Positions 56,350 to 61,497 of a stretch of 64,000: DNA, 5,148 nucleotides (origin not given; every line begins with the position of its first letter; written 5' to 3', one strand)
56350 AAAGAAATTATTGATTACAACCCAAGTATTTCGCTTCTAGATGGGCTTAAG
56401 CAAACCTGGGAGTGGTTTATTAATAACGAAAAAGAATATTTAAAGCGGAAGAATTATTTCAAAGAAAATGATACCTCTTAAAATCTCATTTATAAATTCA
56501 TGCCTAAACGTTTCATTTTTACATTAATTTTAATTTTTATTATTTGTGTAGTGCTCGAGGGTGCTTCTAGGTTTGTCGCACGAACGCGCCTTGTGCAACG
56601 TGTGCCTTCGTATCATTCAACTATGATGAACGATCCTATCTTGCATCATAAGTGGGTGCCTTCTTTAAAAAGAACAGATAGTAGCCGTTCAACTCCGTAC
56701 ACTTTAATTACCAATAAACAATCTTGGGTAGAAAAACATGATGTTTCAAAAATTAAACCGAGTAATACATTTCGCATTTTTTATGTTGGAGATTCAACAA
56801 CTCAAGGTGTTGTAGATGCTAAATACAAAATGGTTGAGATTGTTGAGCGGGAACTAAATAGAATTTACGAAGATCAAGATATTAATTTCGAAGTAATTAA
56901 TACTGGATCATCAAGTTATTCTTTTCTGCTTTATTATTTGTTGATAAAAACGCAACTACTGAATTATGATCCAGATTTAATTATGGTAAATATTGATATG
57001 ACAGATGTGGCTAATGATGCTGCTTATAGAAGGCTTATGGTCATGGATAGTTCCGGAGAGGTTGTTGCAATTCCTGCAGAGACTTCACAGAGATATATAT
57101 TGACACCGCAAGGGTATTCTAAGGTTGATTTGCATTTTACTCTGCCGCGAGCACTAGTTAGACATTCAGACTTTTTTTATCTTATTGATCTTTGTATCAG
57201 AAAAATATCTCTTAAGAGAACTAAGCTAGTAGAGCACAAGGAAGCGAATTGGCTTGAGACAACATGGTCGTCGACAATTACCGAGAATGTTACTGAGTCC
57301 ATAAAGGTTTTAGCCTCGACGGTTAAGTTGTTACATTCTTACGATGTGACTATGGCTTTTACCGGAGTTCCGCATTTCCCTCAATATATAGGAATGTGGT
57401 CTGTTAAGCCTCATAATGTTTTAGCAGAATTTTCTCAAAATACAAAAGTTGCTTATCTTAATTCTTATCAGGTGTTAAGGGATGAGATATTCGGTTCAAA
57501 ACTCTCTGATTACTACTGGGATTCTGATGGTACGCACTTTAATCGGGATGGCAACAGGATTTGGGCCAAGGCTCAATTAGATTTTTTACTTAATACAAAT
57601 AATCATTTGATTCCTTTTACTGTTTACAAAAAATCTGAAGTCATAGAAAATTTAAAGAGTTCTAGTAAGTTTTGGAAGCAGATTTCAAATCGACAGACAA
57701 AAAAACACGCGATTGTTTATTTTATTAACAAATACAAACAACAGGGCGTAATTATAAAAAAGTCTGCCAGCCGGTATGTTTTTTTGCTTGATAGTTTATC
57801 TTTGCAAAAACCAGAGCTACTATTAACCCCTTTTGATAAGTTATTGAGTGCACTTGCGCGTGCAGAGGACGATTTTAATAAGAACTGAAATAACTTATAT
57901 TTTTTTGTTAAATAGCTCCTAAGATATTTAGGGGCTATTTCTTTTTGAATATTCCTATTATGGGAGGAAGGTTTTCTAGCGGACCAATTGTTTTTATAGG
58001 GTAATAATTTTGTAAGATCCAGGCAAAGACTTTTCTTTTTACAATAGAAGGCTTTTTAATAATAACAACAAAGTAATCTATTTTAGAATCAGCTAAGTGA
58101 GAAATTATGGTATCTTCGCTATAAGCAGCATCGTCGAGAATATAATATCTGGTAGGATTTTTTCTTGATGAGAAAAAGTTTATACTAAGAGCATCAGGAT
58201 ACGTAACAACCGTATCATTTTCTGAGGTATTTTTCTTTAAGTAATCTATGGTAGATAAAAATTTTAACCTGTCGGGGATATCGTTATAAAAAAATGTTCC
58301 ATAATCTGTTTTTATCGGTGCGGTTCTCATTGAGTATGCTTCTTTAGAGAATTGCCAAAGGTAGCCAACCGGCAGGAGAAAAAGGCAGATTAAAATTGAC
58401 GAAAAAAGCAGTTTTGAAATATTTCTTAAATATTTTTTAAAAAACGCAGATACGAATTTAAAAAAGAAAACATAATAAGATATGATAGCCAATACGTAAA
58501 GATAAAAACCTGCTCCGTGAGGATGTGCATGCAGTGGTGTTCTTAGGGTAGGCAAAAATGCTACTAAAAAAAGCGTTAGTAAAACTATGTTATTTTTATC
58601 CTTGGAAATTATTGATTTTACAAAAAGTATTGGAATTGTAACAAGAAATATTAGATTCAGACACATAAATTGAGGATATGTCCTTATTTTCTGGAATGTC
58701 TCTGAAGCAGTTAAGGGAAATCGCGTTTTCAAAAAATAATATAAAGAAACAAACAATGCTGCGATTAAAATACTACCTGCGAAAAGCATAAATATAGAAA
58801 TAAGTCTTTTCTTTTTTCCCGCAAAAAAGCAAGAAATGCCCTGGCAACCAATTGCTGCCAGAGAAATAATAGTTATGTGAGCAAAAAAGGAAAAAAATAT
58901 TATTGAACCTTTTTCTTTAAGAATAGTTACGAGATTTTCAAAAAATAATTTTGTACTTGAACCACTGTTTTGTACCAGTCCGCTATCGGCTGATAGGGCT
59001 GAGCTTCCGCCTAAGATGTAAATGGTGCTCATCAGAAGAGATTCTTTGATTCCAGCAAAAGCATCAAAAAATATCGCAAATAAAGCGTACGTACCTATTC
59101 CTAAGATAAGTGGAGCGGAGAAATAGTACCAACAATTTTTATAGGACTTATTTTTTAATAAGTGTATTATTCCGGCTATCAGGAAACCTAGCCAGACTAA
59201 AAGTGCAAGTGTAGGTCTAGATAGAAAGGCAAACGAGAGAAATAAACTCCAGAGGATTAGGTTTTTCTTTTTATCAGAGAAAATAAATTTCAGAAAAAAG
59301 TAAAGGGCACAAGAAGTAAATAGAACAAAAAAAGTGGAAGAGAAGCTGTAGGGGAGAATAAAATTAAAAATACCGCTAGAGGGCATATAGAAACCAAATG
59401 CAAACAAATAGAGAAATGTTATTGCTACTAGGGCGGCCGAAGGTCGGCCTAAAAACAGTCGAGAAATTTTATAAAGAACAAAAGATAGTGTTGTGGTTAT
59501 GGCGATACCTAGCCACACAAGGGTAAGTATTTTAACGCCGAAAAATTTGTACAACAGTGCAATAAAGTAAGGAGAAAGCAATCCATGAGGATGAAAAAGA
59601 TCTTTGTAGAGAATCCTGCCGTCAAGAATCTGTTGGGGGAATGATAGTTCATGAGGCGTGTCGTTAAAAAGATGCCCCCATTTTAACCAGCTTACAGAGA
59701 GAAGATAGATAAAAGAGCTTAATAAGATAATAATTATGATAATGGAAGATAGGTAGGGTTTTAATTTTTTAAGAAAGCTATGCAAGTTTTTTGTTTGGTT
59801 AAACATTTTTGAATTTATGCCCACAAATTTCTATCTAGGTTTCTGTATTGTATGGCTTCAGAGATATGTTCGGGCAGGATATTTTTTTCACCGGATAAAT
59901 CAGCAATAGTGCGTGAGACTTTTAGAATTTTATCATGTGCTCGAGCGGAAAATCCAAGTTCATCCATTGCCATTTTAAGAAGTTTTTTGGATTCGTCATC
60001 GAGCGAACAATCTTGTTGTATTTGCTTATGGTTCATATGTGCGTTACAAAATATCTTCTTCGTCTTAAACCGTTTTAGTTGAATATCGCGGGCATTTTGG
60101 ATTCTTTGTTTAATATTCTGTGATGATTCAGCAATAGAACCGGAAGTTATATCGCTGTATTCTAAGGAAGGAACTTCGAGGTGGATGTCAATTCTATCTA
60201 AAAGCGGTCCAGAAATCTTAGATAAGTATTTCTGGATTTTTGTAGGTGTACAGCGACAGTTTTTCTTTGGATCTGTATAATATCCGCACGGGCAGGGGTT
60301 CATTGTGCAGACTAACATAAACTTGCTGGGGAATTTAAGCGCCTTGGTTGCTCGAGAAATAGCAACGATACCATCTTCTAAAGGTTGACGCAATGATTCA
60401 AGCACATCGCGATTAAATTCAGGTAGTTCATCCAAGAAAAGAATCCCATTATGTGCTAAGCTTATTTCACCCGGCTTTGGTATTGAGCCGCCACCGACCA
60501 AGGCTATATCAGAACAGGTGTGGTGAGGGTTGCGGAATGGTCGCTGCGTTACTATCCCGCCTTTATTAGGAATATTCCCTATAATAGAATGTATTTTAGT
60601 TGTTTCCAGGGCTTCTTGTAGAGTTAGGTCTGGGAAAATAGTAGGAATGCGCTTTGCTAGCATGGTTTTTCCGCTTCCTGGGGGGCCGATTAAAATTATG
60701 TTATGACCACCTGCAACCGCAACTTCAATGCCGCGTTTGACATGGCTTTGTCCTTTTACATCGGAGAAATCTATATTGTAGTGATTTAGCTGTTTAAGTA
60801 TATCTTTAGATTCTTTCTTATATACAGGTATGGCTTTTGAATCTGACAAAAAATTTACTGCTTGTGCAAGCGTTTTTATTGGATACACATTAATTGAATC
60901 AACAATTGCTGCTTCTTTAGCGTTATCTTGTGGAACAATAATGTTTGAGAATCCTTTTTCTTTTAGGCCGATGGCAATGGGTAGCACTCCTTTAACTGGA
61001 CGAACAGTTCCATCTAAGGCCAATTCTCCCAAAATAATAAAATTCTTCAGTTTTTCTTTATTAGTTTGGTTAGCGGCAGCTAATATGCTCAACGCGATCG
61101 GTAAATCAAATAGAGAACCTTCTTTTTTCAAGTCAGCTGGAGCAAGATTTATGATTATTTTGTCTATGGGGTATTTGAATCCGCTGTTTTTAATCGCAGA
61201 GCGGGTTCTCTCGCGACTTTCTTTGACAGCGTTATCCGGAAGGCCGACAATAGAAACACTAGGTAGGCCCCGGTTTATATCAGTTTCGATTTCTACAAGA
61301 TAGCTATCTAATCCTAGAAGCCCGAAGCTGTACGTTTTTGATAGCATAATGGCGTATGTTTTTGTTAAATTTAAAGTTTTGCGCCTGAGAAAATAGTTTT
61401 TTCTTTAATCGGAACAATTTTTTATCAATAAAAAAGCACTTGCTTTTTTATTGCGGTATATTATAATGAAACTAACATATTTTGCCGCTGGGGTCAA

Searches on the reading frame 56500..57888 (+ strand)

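Call 62: search_protein_families(library=pfam, proteins=[window:56500-57888:+], max_evalue=0.001)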
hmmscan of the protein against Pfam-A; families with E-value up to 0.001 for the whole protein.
window:56500-57888:+ (462 aa): 1 family
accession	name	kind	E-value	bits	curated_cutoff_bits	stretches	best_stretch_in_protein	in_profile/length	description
PF13472.12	Lipase_GDSL_2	-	1.6e-05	25.9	32.9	0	96-172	2-77/178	GDSL-like Lipase/Acylhydrolase family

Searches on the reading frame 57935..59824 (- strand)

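Call 62: search_protein_families(library=pfam, proteins=[window:57935-59824:-], max_evalue=0.001)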
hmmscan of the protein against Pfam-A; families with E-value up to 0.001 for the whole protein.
window:57935-59824:- (629 aa): 1 family
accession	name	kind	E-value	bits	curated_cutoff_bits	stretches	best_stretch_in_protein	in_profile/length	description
PF13231.12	PMT_2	-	3.1e-07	31.2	26.1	1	80-234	2-144/160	Dolichyl-phosphate-mannose-protein mannosyltransferase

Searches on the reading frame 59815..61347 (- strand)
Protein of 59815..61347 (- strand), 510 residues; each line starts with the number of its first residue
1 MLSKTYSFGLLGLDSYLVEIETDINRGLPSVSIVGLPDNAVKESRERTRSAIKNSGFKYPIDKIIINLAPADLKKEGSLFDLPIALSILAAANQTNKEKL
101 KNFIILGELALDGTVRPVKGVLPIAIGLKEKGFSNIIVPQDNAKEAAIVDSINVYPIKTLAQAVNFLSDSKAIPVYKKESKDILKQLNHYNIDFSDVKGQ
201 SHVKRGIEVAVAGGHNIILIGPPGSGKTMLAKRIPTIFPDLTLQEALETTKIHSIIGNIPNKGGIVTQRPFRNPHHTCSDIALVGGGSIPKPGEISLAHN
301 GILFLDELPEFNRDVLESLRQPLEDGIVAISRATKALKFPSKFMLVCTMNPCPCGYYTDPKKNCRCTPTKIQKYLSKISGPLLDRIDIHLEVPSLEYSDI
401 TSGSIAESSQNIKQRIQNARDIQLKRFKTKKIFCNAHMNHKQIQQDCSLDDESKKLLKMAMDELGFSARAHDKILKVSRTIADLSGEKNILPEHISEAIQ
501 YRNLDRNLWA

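Call 62: search_protein_families(library=pfam, proteins=[window:59815-61347:-], max_evalue=0.001)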
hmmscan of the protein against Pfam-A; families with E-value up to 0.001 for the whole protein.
window:59815-61347:- (510 aa): 10 families
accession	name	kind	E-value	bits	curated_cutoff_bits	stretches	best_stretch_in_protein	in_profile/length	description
PF01078.27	Mg_chelatase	-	3.6e-97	324.2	20.3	1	193-398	1-205/207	Magnesium chelatase, subunit ChlI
PF13541.12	ChlI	-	1.2e-49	167.7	27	1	20-142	1-121/121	Subunit ChlI of Mg-chelatase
PF13335.12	Mg_chelatase_C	-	3.9e-33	114.4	26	1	407-502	2-94/94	Magnesium chelatase, subunit ChlI C-terminal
PF07728.20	AAA_5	-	1e-11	45.5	22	1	216-353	1-125/139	AAA domain (dynein-related subfamily)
PF00493.29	MCM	-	3.7e-07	29.9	23.3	1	291-361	113-182/224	MCM P-loop domain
PF05362.19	Lon_C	-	1.5e-05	25.1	21.1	1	17-147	42-177/205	Lon protease (S16) C-terminal proteolytic domain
PF00004.35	AAA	-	5.4e-05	24.1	21.2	0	217-234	1-18/131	ATPase family associated with various cellular activities (AAA)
PF00158.32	Sigma54_activat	-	7.4e-05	22.9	20.2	0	290-328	84-122/168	Sigma-54 interaction domain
PF05496.18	RuvB_N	-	0.00018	21.7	27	0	194-234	6-53/159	Holliday junction DNA helicase RuvB P-loop domain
PF00005.33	ABC_tran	-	0.00049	21.2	25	0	207-280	4-78/137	ABC transporter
